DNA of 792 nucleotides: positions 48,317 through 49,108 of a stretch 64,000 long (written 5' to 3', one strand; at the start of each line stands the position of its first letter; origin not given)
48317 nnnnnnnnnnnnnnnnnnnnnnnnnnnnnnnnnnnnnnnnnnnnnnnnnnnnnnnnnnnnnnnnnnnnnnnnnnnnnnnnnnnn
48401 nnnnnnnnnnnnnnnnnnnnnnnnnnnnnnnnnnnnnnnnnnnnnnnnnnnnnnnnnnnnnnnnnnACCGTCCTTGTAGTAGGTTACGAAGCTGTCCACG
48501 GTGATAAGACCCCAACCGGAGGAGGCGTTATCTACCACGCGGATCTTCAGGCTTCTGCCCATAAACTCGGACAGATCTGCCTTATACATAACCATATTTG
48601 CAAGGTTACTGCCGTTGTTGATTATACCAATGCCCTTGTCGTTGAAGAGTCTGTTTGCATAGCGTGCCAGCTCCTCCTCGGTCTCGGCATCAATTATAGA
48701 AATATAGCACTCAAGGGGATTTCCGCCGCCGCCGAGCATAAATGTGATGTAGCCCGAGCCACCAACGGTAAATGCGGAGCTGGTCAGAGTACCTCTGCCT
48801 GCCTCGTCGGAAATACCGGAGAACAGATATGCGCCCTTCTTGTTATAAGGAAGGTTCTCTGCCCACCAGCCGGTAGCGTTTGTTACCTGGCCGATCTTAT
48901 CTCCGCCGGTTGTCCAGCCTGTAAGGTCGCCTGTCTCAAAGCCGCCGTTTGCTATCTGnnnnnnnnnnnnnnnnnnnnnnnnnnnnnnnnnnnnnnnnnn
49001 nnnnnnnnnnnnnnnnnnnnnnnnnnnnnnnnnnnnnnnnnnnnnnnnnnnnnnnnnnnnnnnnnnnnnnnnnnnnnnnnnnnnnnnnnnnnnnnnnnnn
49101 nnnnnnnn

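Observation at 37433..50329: Twelve copies of an unassigned NGxFE-type beta-sandwich module across three consecutive giant lipoproteins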

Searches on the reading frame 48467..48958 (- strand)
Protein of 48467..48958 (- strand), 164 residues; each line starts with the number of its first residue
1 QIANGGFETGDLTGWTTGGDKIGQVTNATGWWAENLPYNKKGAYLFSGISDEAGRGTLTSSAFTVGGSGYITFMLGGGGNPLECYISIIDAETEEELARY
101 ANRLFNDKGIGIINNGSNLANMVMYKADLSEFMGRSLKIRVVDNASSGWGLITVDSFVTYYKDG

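Call 12: search_solved_structures(query=A1, max_evalue=10, show_alignments=3)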
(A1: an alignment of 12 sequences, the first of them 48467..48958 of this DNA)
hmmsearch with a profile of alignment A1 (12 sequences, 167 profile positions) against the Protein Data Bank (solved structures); distinct sequences matched with E-value up to 10: 2.
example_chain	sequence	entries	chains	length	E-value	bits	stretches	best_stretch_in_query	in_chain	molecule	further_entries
3bn8_A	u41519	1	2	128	0.051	17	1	24-73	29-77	Putative sterol carrier protein 2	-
8xmz_A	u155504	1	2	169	0.22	14.9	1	1-21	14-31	T9SS C-terminal target domain-containing protein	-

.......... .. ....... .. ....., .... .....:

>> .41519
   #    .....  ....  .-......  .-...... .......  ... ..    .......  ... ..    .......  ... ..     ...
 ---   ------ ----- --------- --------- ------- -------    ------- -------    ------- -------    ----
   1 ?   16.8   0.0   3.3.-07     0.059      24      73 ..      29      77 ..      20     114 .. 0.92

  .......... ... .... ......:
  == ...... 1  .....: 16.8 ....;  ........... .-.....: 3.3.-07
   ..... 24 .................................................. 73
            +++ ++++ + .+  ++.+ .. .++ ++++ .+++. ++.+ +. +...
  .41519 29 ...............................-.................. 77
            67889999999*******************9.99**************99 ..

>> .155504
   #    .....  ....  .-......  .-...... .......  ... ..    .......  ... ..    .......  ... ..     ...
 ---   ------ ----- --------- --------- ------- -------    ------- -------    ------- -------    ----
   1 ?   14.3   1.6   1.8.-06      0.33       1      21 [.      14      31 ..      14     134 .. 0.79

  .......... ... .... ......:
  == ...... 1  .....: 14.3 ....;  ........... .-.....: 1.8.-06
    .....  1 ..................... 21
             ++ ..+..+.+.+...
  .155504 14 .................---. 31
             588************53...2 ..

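Call 13: search_protein_families(library=pfam, alignment_id=A1, max_evalue=10)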
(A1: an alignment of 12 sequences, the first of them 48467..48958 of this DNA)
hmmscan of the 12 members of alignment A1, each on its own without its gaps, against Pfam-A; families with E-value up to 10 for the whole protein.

A. member 1, window:48467-48958:- (164 aa): 1 family
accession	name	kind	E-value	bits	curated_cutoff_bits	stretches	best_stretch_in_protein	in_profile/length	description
PF02018.23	CBM_4_9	-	0.1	13.4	25.9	1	2-29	4-31/136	Carbohydrate binding domain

B. families by the number of members that match (of 12 scanned): 8 families
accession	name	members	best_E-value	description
PF02018.23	CBM_4_9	3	0.063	Carbohydrate binding domain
PF22237.3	SO2946-like_C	1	0.00027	SO2946-like, C-terminal domain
PF13783.11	DUF4177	1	0.008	Domain of unknown function (DUF4177)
PF22825.2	HpiC1-like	1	0.022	HpiC1 cyclase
PF22069.2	Androglobin_IV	1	0.26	Androglobin, domain IV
PF03970.18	Herpes_UL37_1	1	0.28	Herpesvirus UL37 tegument protein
PF06898.16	YqfD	1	0.29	Putative stage IV sporulation protein YqfD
PF18256.6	HscB_4_cys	1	0.3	Co-chaperone HscB tetracysteine metal binding motif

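Call 14: find_homologous_proteins(query=A1, max_evalue=0.001)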
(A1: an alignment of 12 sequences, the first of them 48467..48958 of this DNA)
Query A1 (12 sequences) (164 aa, profile of the alignment): 148 proteins with E <= 0.001 among 2646 candidates; the best 120 are listed.
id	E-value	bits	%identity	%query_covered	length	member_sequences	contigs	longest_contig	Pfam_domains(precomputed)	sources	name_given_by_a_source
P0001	2.6e-95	335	76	74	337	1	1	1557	-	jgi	jgi:hypothetical protein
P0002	7.0e-95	334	49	95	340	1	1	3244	-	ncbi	-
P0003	6.9e-89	314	46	93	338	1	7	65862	-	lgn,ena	-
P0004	2.6e-87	309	49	98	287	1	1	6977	-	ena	-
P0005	2.3e-85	303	55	99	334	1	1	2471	-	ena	-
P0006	2.5e-85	303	80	55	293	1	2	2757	-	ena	-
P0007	8.5e-85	301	91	55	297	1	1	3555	-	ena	-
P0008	5.3e-83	295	53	98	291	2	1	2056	-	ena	-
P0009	1.3e-80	287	49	67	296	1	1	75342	-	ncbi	-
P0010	4.4e-78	279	49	67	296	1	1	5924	-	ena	-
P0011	4.2e-75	269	46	63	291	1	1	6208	-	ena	-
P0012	2.8e-73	264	46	63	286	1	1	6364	-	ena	-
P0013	7.4e-72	259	42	93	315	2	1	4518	-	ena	-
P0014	5.1e-71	256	45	64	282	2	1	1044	-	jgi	jgi:hypothetical protein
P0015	6.8e-71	256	52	99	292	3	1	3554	-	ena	-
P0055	3.5e-41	159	29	94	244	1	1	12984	-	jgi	-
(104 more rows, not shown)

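Call 22: find_related_loci(query=A3, collection=genome_contigs, flank=10000)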
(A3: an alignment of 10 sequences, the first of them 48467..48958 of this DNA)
Query A3 (164 aa) in genome_contigs; peptide patterns used: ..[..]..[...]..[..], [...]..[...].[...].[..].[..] (x = any residue, [..] = any of these).
599 stretches matched a pattern (row limit reached: there are more); 214 encode a relative of the query (tblastn E <= 1e-3); the best 80 are kept; 78 distinct loci.
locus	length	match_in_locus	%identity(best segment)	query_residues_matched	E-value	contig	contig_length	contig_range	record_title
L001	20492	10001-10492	90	1-164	5e-97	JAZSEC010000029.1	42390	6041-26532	MAG: Eubacteriales bacterium isolate T1900044593_TS20190059.MAGScoT_cleanbin_000008 SGB_642_k141_1292134, whole genome s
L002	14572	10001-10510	85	1-164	1e-94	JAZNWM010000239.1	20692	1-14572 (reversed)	MAG: Eubacteriales bacterium isolate T1900044783_TS20190249.MAGScoT_cleanbin_000084 SGB_2588_k141_1150320, whole genome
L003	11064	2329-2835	85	1-163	6e-93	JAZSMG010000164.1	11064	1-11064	MAG: Christensenellaceae bacterium isolate T1900044555_TS20190021.MAGScoT_cleanbin_000036 SGB_291_k141_285019, whole gen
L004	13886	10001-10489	85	1-163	2e-92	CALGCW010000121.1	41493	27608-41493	MAG TPA_asm: uncultured Clostridia bacterium isolate SRR6425794_bin.80_CONCOCT_v1.1_MAG genome assembly, contig: ERZ1767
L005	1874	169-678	84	1-164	1e-96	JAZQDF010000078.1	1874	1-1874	MAG: Eubacteriales bacterium isolate T1900044636_TS20190102.MAGScoT_cleanbin_000097 SGB_1162_k141_346062, whole genome s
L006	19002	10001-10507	82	1-163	1e-89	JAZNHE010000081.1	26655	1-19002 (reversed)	MAG: Eubacteriales bacterium isolate T1900044696_TS20190162.MAGScoT_cleanbin_000025 SGB_1778_k141_228215, whole genome s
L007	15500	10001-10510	82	1-164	2e-89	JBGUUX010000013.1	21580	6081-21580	MAG: Eubacteriales bacterium isolate fecal_MAG_474 fecal_MAG_474_contig_0013, whole genome shotgun sequence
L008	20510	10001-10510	78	1-164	1e-85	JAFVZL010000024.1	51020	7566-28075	MAG: Clostridia bacterium isolate RGIG5535 Sheep_Colon.Co__c1360366, whole genome shotgun sequence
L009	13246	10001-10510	78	1-164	2e-84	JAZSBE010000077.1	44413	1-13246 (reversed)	MAG: Eubacteriales bacterium isolate T1900044928_TS20190394.MAGScoT_cleanbin_000057 SGB_3403_k141_916552, whole genome s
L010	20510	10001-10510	77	1-164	1e-84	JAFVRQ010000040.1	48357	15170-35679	MAG: Clostridia bacterium isolate RGIG5332 Sheep_Colon-2__c321839, whole genome shotgun sequence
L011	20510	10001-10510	77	1-164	1e-83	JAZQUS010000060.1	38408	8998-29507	MAG: Eubacteriales bacterium isolate T1900045180_TC20190176.MAGScoT_cleanbin_000012 SGB_5227_k141_3008299, whole genome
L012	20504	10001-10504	72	1-162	3e-79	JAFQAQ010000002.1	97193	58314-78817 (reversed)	MAG: Clostridia bacterium isolate RGIG1646 Goat_Cecum-1__c1478, whole genome shotgun sequence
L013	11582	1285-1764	77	1-161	5e-76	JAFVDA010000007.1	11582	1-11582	MAG: Clostridia bacterium isolate RGIG5059 Roe_deer_Rumen.Co__c127523, whole genome shotgun sequence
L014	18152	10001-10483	77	1-162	2e-74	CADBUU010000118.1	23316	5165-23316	MAG: uncultured Clostridiales bacterium isolate RUG14316 genome assembly, contig: RUG14316_asm_118, whole genome shotgun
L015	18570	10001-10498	67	1-162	3e-74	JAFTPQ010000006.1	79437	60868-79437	MAG: Clostridia bacterium isolate RGIG4035 Roe_deer_Cecum-5__c3161, whole genome shotgun sequence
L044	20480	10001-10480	53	1-159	3e-49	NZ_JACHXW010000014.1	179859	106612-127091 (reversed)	Paenibacillus endophyticus strain CECT 8234 Ga0372411_14, whole genome shotgun sequence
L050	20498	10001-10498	50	1-162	2e-47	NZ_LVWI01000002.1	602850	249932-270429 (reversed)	Paenibacillus helianthi strain P26E scaffold_1, whole genome shotgun sequence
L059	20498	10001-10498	48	1-162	9e-46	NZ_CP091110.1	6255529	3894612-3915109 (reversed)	Neobacillus drentensis strain JC05 chromosome, complete genome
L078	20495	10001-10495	46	2-162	1e-39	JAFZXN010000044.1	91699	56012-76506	MAG: Clostridia bacterium isolate RGIG8188 Water_buffalos_Rumen-3__c1160104, whole genome shotgun sequence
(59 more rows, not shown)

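Call 30: search_protein_families(library=pfam, proteins=[L050:9788-15619:+, L059:9887-14530:+, L044:9194-10534:+, L050:7337-9616:+, L050:4872-7316:+, L044:10609-12993:+], max_evalue=0.001)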
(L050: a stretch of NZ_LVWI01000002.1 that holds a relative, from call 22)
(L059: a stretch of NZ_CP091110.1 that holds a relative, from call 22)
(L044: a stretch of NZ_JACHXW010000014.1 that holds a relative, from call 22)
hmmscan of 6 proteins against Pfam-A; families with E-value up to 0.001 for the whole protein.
L050:9788-15619:+ (1943 aa): 6 families
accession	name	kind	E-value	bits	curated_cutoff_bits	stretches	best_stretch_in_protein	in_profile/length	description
PF00251.26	Glyco_hydro_32N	-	9.9e-64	216.2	22.1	1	837-1162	1-307/307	Glycosyl hydrolases family 32 N-terminal domain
PF08244.19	Glyco_hydro_32C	-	3.7e-34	118.5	21.9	1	1165-1318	1-158/158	Glycosyl hydrolases family 32 C terminal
PF00395.25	SLH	-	4.5e-32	110.2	20.8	3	1793-1836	1-44/44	S-layer homology domain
PF13385.13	Laminin_G_3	-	8.9e-23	81.5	27.6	1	628-797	1-150/151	Concanavalin A-like lectin/glucanases superfamily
PF16346.12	GH32_BT1760-like_C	-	8.9e-05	22.9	31.4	0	1402-1483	34-115/176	GH32, BT1760-like, C-terminal domain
PF02973.23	Sialidase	-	0.00022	21.2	26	1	716-801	104-185/189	Sialidase, N-terminal domain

L059:9887-14530:+ (1547 aa): 4 families
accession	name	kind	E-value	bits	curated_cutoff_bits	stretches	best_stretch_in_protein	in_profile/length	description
PF00251.26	Glyco_hydro_32N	-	2.2e-66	225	22.1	1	794-1122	1-304/307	Glycosyl hydrolases family 32 N-terminal domain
PF08244.19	Glyco_hydro_32C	-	7e-32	111.1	21.9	1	1129-1281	1-158/158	Glycosyl hydrolases family 32 C terminal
PF13385.13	Laminin_G_3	-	8.9e-22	78.3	27.6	1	600-755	14-150/151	Concanavalin A-like lectin/glucanases superfamily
PF07532.17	Big_4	-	6.9e-17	61.2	22.1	1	1475-1531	2-59/59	Bacterial Ig-like domain (group 4)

L044:9194-10534:+ (446 aa): 0 families

L050:7337-9616:+ (759 aa): 3 families
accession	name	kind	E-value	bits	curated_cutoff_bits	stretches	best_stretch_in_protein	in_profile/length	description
PF00251.26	Glyco_hydro_32N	-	7.4e-61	206.8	22.1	1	282-594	1-303/307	Glycosyl hydrolases family 32 N-terminal domain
PF08244.19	Glyco_hydro_32C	-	3.7e-31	108.7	21.9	1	601-754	1-158/158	Glycosyl hydrolases family 32 C terminal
PF13385.13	Laminin_G_3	-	3.1e-21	76.5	27.6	1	86-242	16-151/151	Concanavalin A-like lectin/glucanases superfamily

L050:4872-7316:+ (814 aa): 3 families
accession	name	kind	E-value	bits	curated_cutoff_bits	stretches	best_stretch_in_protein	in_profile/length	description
PF00251.26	Glyco_hydro_32N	-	3.7e-97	326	22.1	1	332-643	1-303/307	Glycosyl hydrolases family 32 N-terminal domain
PF00294.29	PfkB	-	4.1e-56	191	25.8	1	2-308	2-301/302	pfkB family carbohydrate kinase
PF08244.19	Glyco_hydro_32C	-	2.5e-28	99.5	21.9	1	650-801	1-157/158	Glycosyl hydrolases family 32 C terminal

L044:10609-12993:+ (794 aa): 5 families
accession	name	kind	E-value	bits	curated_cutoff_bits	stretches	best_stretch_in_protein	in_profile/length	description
PF00251.26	Glyco_hydro_32N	-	2.6e-62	211.6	22.1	1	306-621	1-305/307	Glycosyl hydrolases family 32 N-terminal domain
PF08244.19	Glyco_hydro_32C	-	9.3e-29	100.9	21.9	1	626-775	1-156/158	Glycosyl hydrolases family 32 C terminal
PF13385.13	Laminin_G_3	-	3.9e-21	76.2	27.6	1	104-267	12-151/151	Concanavalin A-like lectin/glucanases superfamily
PF00354.24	Pentaxin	-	3.7e-05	23.9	25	1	181-281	82-177/194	Pentaxin family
PF04616.20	Glyco_hydro_43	-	0.00021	21.2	32.2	0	441-493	10-57/288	Glycosyl hydrolases family 43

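Call 31: predict_structure(alignment_id=A2)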
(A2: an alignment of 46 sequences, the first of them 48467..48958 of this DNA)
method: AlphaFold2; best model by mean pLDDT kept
length: 164 residues; sequences in the alignment: 46
mean_pLDDT: 91.2   pTM: 0.89
mean pLDDT of the five models: 91.2, 91.2, 91.0, 90.4, 90.3
residues with pLDDT >= 90: 119; 70-90: 35; 50-70: 10; < 50: 0
segments of 3 or more residues with pLDDT < 50: none
pLDDT, mean of each block of 10 residues (from residue 1): 95 97 95 86 95 93 96 93 96 98 79 64 95 98 89 95 81
secondary structure, 60 per line:
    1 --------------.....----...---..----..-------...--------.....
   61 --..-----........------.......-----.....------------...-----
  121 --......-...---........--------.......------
elements in order: E15-19 E24-26 E45-47 E56-60 E70-77 E84-90 E96-100 E123-128 E136-143 E152-158

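Call 34: fold_search(model_id=the predicted structure, library=pdb)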
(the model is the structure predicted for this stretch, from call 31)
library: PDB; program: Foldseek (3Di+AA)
matches with E <= 10: 1390; with E <= 0.001: 35
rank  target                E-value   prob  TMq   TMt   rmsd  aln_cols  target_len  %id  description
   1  8xmz_A                3.4e-06  1.00  0.61  0.72   3.4       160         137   16  Crystal structure of a novel porphyran-binding carbohydrate binding module (released 2024-01-17)
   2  4itc                  2.6e-05  1.00  0.54  0.53   5.9       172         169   16  Crystal Structure Analysis of the K1 Cleaved Adhesin domain of Lys-gingipain (Kgp) from Porphyromonas gingivalis W83 (released 2013-09-25)
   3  5w6h_A                3.7e-05  1.00  0.50  0.15   5.2       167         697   15  Crystal structure of Bacteriophage CBA120 tailspike protein 4 enzymatically active domain (TSP4dN, orf213) (released 2018-10-24)
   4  3m1h_B                4.6e-05  1.00  0.51  0.48   7.3       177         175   14  Crystal Structure Analysis of the K3 Cleaved Adhesin Domain of Lys-gingipain (Kgp) from Porphyromonas gingivalis w83 (released 2011-03-23)
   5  3m1h_D                5.4e-05  1.00  0.50  0.47   6.9       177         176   14  Crystal Structure Analysis of the K3 Cleaved Adhesin Domain of Lys-gingipain (Kgp) from Porphyromonas gingivalis w83 (released 2011-03-23)
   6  3m1h_A                6.0e-05  1.00  0.50  0.48   7.3       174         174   15  Crystal Structure Analysis of the K3 Cleaved Adhesin Domain of Lys-gingipain (Kgp) from Porphyromonas gingivalis w83 (released 2011-03-23)
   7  1pmh_X                6.7e-05  1.00  0.54  0.49   7.6       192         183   13  Crystal structure of Caldicellulosiruptor saccharolyticus CBM27-1 in complex with mannohexaose (released 2004-06-22)
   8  2xon_L                7.1e-05  1.00  0.60  0.66   3.8       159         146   19  Structure of TmCBM61 in complex with beta-1,4-galactotriose at 1.4 A resolution (released 2010-09-08)
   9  2xom_A                7.5e-05  1.00  0.59  0.66   3.8       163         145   18  Atomic resolution structure of TmCBM61 in complex with beta-1,4- galactotriose (released 2010-09-08)
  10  1pmj                  7.5e-05  1.00  0.52  0.47   7.0       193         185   13  Crystal structure of Caldicellulosiruptor saccharolyticus CBM27-1 (released 2004-06-22)
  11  8zqf                  1.5e-04  1.00  0.54  0.46   7.0       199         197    8  Crystal structure of a novel alginate-binding carbohydrate binding module (released 2024-06-12)
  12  1k42_MODEL_1_A        2.7e-04  1.00  0.55  0.53   6.3       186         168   11  The Solution Structure of the CBM4-2 Carbohydrate Binding Module from a Thermostable Rhodothermus marinus Xyla (released 2002-05-29)
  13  5b4x_A                3.2e-04  1.00  0.51  0.15   9.4       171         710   10  Crystal structure of the ApoER2 ectodomain in complex with the Reelin R56 fragment (released 2017-04-26)
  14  5b4x_C                3.2e-04  1.00  0.47  0.14  10.5       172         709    9  Crystal structure of the ApoER2 ectodomain in complex with the Reelin R56 fragment (released 2017-04-26)
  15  5jr2_A                3.2e-04  0.99  0.34  0.33  10.4       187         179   11  Crystal structure of the EphA4 LBD in complex with APYd3 peptide inhibitor (released 2016-07-06)
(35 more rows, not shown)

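Call 42: search_protein_representatives(alignment_id=A1)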
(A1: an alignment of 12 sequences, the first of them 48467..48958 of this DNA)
Query: 12 sequences, 167 profile positions. Proteins with E-value up to 0.001 (for the whole library): 2447; up to 1e-10: 885; up to 1e-30: 306. The best 150 are listed.
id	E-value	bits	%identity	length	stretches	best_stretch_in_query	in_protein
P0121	0.0e+00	1551.9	-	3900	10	1-164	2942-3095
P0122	9.3e-280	933.6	-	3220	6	2-166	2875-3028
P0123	5.9e-263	878.9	-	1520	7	2-166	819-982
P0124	9.9e-251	839.2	-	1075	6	1-166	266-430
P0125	1.8e-248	831.9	-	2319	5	2-166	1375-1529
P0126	2.2e-206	694.9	-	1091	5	1-166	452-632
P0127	5.2e-198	667.7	-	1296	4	1-167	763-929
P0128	5.1e-193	651.4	-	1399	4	1-166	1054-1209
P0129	5.8e-191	644.7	-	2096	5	1-166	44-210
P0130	8.5e-191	644.2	-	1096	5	1-166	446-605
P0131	2.5e-182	616.6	-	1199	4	2-166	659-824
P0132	1.4e-181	614.2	-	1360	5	2-165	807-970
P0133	4.1e-180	609.4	-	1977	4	2-165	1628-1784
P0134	2.8e-174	590.4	-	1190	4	3-166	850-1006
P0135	1.5e-170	578.4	-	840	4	1-166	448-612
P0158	3.0e-137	470.0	-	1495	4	2-164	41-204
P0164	1.7e-131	451.3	-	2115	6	1-166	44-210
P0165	1.0e-130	448.7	-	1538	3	2-166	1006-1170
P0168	3.4e-128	440.5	-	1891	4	1-165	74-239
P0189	2.5e-110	382.4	-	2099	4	1-166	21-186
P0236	1.2e-78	279.3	-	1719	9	39-161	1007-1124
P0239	6.9e-75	267.1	-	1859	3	1-166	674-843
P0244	2.0e-73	262.3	-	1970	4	2-161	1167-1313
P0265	1.1e-64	233.9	-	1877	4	1-162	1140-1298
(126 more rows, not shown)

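Call 44: list_cluster_members(proteins=[P0158, P0129, P0164, P0168, P0189, P0265, P0244, P0121, P0123, P0239])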
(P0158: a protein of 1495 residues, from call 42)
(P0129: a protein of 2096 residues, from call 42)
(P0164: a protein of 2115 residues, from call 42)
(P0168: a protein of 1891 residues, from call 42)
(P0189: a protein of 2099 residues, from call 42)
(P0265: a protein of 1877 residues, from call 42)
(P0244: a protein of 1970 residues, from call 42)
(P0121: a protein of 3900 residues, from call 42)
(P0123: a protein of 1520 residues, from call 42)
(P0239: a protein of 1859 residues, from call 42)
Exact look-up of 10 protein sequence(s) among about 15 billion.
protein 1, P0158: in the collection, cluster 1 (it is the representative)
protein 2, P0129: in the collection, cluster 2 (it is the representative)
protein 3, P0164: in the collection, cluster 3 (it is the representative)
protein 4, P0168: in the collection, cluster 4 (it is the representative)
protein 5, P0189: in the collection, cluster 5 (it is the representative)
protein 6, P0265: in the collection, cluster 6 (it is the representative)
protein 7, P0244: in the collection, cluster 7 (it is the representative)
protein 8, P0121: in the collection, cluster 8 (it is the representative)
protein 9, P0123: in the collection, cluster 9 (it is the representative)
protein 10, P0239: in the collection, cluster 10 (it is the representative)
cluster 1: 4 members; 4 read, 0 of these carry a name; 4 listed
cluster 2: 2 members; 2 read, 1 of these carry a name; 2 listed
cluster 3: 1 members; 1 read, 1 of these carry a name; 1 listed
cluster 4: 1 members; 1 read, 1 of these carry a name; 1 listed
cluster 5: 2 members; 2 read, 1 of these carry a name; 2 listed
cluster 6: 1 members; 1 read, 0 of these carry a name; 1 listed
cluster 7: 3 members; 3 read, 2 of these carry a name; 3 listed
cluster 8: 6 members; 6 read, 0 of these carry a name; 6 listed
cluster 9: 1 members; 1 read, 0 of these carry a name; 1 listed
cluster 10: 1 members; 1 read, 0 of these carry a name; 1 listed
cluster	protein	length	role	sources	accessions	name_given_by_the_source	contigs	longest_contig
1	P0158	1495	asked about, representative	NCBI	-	-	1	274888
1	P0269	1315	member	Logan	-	-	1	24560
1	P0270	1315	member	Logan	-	-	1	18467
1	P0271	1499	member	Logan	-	-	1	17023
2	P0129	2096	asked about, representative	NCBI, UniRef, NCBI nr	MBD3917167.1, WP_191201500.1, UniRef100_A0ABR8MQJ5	S-layer homology domain-containing protein [Paenibacillus sp. PR3] | beta-fructofuranosidase n=1 Tax=Paenibacillus terricola TaxID=2763503 ... | S-layer homology domain-containing protein [Paenibacillus terricola]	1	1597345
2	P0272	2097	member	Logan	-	-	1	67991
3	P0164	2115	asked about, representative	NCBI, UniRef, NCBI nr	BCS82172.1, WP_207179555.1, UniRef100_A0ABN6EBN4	GH32 C-terminal domain-containing protein [Anaerocellum diazotrophicum] | beta-fructofuranosidase n=1 Tax=Caldicellulosiruptor diazotrophicus TaxID=2806205 ... | GH32 C-terminal domain-containing protein [Caldicellulosiruptor diazotrophicus]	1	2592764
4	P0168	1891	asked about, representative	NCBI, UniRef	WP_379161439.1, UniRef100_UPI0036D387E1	GH32 C-terminal domain-containing protein [Paenibacillus sp. sgz5001063] | GH32 C-terminal domain-containing protein n=1 Tax=Paenibacillus sp. sgz5001063 ...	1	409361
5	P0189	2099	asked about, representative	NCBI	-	-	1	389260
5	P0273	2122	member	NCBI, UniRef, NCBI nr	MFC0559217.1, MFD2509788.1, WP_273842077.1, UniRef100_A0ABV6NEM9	GH32 C-terminal domain-containing protein [Halalkalibacter alkalisediminis] | GH32 C-terminal domain-containing protein n=1 Tax=Halalkalibacter alkalisediminis ...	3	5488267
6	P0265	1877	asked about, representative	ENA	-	-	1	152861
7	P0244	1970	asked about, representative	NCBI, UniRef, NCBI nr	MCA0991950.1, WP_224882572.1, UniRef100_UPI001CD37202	GH32 C-terminal domain-containing protein [Guptibacillus hwajinpoensis] | GH32 C-terminal domain-containing protein n=1 Tax=Guptibacillus hwajinpoensis ... | GH32 C-terminal domain-containing protein [Pseudalkalibacillus hwajinpoensis]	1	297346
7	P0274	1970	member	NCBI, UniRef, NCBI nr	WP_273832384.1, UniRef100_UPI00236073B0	GH32 C-terminal domain-containing protein [Guptibacillus sedimenti] | GH32 C-terminal domain-containing protein n=1 Tax=Guptibacillus sedimenti TaxID=3025680 ... | GH32 C-terminal domain-containing protein [Pseudalkalibacillus sedimenti]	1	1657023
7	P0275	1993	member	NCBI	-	-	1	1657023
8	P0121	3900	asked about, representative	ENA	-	-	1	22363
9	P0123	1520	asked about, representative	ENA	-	-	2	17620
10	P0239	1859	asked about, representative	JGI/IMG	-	-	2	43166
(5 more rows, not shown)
